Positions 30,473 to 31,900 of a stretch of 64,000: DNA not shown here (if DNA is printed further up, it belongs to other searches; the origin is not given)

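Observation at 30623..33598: Four-gene insertion between hpf and secA: MobA-like NTase-fold protein plus small membrane protein plus thiT plus thiamine pyrophosphokinase, translationally coupled to secA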

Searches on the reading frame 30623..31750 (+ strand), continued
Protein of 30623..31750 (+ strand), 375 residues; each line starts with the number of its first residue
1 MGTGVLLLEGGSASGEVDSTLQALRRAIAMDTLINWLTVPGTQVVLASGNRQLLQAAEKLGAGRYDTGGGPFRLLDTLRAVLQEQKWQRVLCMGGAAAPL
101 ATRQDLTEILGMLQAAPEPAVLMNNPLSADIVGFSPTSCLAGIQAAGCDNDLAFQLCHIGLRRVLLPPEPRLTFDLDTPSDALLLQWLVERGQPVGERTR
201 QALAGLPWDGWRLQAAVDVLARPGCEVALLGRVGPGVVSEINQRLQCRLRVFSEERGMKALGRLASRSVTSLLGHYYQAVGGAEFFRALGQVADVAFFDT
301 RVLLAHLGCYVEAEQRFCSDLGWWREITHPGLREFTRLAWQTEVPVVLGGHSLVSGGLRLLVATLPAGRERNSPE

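Call 53: search_protein_families(library=ncbifam, proteins=[L037:11187-11837:+, L006:6878-7531:+, L012:11164-11796:+, L015:1787-3118:+, L037:12112-13377:+, L037:13382-13927:+], max_evalue=0.1)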
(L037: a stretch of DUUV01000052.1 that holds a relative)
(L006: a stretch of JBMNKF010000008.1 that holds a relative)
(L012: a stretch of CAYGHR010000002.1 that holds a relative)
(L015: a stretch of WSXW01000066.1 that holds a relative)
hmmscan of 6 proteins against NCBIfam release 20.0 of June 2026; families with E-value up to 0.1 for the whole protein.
L037:11187-11837:+ (216 aa): 2 families
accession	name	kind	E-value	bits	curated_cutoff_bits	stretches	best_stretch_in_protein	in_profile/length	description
NF002087.0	PRK00915.1-4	equivalog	0.022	13.3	729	1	85-206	390-501/516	2-isopropylmalate synthase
NF009454.0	PRK12814.1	equivalog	0.097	11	916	0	100-192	391-481/657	putative NADPH-dependent glutamate synthase small subunit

L006:6878-7531:+ (217 aa): 1 family
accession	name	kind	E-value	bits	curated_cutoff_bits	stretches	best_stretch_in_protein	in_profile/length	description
NF008327.0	PRK11114.2-1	equivalog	0.0049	15.1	1218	1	33-110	705-782/845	cellulose biosynthesis cyclic di-GMP-binding regulatory protein BcsB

L012:11164-11796:+ (210 aa): 0 families

L015:1787-3118:+ (443 aa): 21 families
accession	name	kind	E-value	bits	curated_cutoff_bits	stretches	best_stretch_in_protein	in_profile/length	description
TIGR02026.1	BchE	equivalog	5e-44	151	481.35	1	23-343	23-345/497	magnesium-protoporphyrin IX monomethyl ester anaerobic oxidative cyclase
TIGR04367.1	HpnR_B12_rSAM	equivalog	6.2e-33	114.1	650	1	22-354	22-341/490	hopanoid C-3 methylase HpnR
NF050148.1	rSAM_ApyD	equivalog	7e-28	97.4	750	1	93-393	104-393/645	RiPP biosynthesis radical SAM protein ApyD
TIGR04072.2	rSAM_ladder_B12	equivalog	1.9e-27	96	360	1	22-399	18-378/443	lipid biosynthesis B12-binding/radical SAM protein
TIGR04014.1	B12_SAM_MJ_0865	equivalog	6.6e-27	94.4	360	1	21-363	10-336/434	methyl-coenzyme M reductase glutamine C-methyltransferase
NF040546.1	rSAM_CUAEP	equivalog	1.6e-25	89.7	500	1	23-369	14-346/468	CUAEP/CCAEP-tail radical SAM (seleno)protein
TIGR03975.1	rSAM_ocin_1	subfamily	6.2e-23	81.1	281.85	1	82-361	147-428/606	RiPP maturation radical SAM C-methyltransferase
TIGR04385.1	B12_rSAM_cofa1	equivalog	2.1e-22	80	450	1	5-391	3-392/438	B12 lower ligand biosynthesis radical SAM protein BzaD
TIGR03471.1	HpnJ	equivalog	8e-21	74.4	577.6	1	95-362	100-364/472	hopanoid biosynthesis associated radical SAM protein HpnJ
NF038361.1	rSAM_Sden_1168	equivalog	8e-19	67.6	575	1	102-337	185-425/560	Sden_1168 family B12-binding radical SAM P-methyltransferase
NF040542.1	rSAM_RCCLKC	equivalog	7.8e-18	64.8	450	1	29-362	20-349/423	arsinothricin biosynthesis radical SAM protein ArsL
TIGR04013.1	B12_SAM_MJ_1487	hypoth_equivalog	5.7e-17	61.6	251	2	47-206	27-171/382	TIGR04013 family B12-binding domain/radical SAM domain-containing protein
TIGR04479.1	bcpD_PhpK_rSAM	subfamily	9.6e-16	57.2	600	1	22-362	72-408/504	PhpK family radical SAM P-methyltransferase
NF033070.1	rSAM_AprD4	equivalog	1.2e-12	47.5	500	1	27-309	47-311/456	AprD4 family radical SAM diol-dehydratase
NF033712.0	B12_rSAM_KedN5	subfamily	2.5e-10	39.2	700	1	38-233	38-238/624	KedN5 family methylcobalamin-dependent radical SAM C-methyltransferase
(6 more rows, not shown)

L037:12112-13377:+ (421 aa): 7 families
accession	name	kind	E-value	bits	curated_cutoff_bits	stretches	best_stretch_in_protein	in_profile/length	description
NF053512.1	nitric_RR_NosR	exception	4.3e-43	147.9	400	1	227-416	167-357/422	response regulator c-di-GMP phosphodiesterase, NosR family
TIGR00277.1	HDIG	domain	2e-06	27.6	27.6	1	253-342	6-83/84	HDIG domain-containing metalloprotein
TIGR01596.1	cas3_HD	equivalog_domain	0.0013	18.8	43.45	1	254-293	3-46/178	CRISPR-associated endonuclease Cas3''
NF045665.1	NTPtran_DVU1551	equivalog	0.0015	17.7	315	1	232-291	198-259/359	DVU_1551 family NTP transferase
TIGR02621.3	cas3_GSU0051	exception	0.0018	17.1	400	1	254-291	673-710/854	type I-G CRISPR-associated helicase/endonuclease Cas3g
NF005519.0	PRK07152.1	equivalog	0.012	14.6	315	1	225-325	175-269/361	nicotinate-nucleotide adenylyltransferase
TIGR02578.2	cas_TM1811_Csm1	equivalog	0.04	12.6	170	1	282-378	6-81/753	type III-A CRISPR-associated protein Cas10/Csm1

L037:13382-13927:+ (181 aa): 0 families

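Call 56: find_encoding_contigs(protein=P0207, flank=5000, max_places=2)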
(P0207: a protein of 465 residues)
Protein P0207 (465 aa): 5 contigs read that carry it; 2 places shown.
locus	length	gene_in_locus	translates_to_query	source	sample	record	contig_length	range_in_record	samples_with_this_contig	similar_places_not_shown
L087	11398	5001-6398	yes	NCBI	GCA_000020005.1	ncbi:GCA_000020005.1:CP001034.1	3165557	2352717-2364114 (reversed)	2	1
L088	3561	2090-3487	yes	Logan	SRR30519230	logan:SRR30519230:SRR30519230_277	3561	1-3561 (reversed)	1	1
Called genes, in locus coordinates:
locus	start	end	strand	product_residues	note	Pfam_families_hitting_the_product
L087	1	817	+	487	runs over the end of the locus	PF02465:FliD_N, PF07195:FliD_C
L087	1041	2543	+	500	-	PF00989:PAS, PF08448:PAS_4, PF13188:PAS_8, PF13426:PAS_9, PF00990:GGDEF, PF13487:HD_5, PF01966:HD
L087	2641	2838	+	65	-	PF00313:CSD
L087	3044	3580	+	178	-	PF02482:Ribosomal_S30AE, PF16321:Ribosom_S30AE_C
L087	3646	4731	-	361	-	PF03576:Peptidase_S58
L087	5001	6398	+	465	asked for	-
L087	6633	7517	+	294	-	-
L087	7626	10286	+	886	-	PF07517:SecA_DEAD, PF00270:DEAD, PF01043:SecA_PP_bind, PF21090:P-loop_SecA, PF07516:SecA_SW, PF02810:SEC-C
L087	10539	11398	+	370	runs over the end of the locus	PF03462:PCRF, PF00472:RF-1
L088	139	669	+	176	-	PF02482:Ribosomal_S30AE, PF16321:Ribosom_S30AE_C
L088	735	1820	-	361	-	PF03576:Peptidase_S58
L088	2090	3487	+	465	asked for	-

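Call 57: find_encoding_contigs(protein=P0248, flank=5000, max_places=2)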
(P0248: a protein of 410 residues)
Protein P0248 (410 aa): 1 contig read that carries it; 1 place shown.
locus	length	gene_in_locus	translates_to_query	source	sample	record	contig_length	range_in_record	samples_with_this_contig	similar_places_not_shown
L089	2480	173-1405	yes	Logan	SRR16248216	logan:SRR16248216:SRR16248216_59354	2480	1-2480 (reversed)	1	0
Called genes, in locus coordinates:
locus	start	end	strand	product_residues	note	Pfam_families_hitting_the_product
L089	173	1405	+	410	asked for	-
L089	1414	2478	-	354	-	?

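Call 58: find_encoding_contigs(protein=P0258, flank=5000, max_places=2)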
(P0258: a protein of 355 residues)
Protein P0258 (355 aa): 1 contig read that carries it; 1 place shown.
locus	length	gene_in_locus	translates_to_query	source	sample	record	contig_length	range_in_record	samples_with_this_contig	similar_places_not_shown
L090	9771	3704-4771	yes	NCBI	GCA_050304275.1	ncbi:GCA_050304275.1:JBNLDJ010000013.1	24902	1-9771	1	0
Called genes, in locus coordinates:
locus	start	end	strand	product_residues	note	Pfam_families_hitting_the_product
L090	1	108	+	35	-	?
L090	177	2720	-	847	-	-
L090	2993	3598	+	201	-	PF21176:RecR_HhH, PF02132:RecR_ZnF, PF01751:Toprim, PF13662:Toprim_4, PF21175:RecR_C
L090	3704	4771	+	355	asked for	-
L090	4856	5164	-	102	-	PF01796:OB_ChsH2_C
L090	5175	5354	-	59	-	-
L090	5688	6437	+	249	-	PF00903:Glyoxalase (faint), PF18029:Glyoxalase_6 (faint), PF22677:Ble-like_N (faint)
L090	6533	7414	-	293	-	PF00528:BPD_transp_1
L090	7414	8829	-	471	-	PF00528:BPD_transp_1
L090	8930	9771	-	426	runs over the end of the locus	PF01547:SBP_bac_1, PF13416:SBP_bac_8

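Call 63: search_protein_families(library=padloc, proteins=[window:30623-31750:+, L037:11187-11837:+, L037:12112-13377:+], max_evalue=0.1)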
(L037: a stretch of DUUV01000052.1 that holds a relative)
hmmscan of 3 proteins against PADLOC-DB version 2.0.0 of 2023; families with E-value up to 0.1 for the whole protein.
window:30623-31750:+ (375 aa): 0 families

L037:11187-11837:+ (216 aa): 0 families

L037:12112-13377:+ (421 aa): 8 families
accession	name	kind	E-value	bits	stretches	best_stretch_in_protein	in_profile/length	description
PDLC01254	Cas3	-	2.9e-05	22.3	1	254-325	11-69/164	CAS-I; effector_G3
PDLC01765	Cas3c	-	6.9e-05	19.9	1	250-347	21-98/612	-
PDLC01293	Cas10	-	0.0002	18.4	1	283-377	4-77/577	CAS-III; effector_LS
PDLC01769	Cas3g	-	0.0002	18.2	1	253-292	660-699/836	-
PDLC00940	Cas3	-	0.00035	18.8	1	254-293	3-46/178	CRISPR-associated endonuclease Cas3-HD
PDLC00916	Cas10a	-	0.0072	13.2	1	283-361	4-68/650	"CRISPR-associated protein Cas10/Csm1, subtype III-A/MTUBE"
PDLC00939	Cas3g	-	0.0078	12.3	1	223-292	663-732/864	"CRISPR-associated helicase Cas3, subtype Dpsyc"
PDLC01759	Cas3b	-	0.035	10.8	1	251-323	10-71/711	-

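Call 64: find_encoding_contigs(protein=P0098, flank=6000, max_places=1)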
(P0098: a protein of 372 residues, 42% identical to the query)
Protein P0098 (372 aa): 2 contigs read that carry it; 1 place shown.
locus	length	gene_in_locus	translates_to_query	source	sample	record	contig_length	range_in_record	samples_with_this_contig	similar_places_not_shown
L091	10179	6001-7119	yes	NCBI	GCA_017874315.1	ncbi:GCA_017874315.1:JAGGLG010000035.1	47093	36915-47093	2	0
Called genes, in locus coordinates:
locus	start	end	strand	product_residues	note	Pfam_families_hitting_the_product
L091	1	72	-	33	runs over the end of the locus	-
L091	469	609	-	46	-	-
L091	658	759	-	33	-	-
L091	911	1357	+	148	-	PF22817:ApeP-like, PF07977:FabA, PF22818:ApeI-like, PF01575:MaoC_dehydratas (weak)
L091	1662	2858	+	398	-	PF00438:S-AdoMet_synt_N, PF02772:S-AdoMet_synt_M, PF02773:S-AdoMet_synt_C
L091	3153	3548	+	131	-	-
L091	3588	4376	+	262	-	PF18912:DZR_2 (weak), PF00156:Pribosyltran (faint)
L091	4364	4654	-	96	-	PF02599:CsrA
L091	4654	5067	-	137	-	PF02623:FliW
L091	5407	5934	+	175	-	PF02482:Ribosomal_S30AE, PF16321:Ribosom_S30AE_C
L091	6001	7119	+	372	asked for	-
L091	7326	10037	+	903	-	PF07517:SecA_DEAD, PF00270:DEAD (weak), PF01043:SecA_PP_bind, PF21090:P-loop_SecA, PF07516:SecA_SW, PF02810:SEC-C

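Call 65: search_protein_families(library=pfam, proteins=[P0123, P0126, P0127, P0128, P0207, P0144, P0171, P0148, P0173, P0183], max_evalue=0.01)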
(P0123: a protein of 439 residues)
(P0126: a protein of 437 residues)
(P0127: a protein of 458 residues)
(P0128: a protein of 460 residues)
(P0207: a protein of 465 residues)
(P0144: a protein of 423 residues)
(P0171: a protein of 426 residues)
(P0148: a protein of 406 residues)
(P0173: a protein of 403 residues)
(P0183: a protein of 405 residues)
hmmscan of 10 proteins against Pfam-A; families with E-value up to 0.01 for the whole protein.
P0123 (439 aa): 1 family
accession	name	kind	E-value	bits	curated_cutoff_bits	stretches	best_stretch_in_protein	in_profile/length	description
PF02080.26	TrkA_C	-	0.0079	16.5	27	0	384-437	4-59/71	TrkA-C domain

P0126 (437 aa): 0 families

P0127 (458 aa): 0 families

P0128 (460 aa): 1 family
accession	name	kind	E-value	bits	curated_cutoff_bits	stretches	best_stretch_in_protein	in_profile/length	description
PF02080.26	TrkA_C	-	1.1e-07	32.1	27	1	384-452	2-69/71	TrkA-C domain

P0207 (465 aa): 0 families

P0144 (423 aa): 0 families

P0171 (426 aa): 0 families

P0148 (406 aa): 0 families

P0173 (403 aa): 0 families

P0183 (405 aa): 0 families
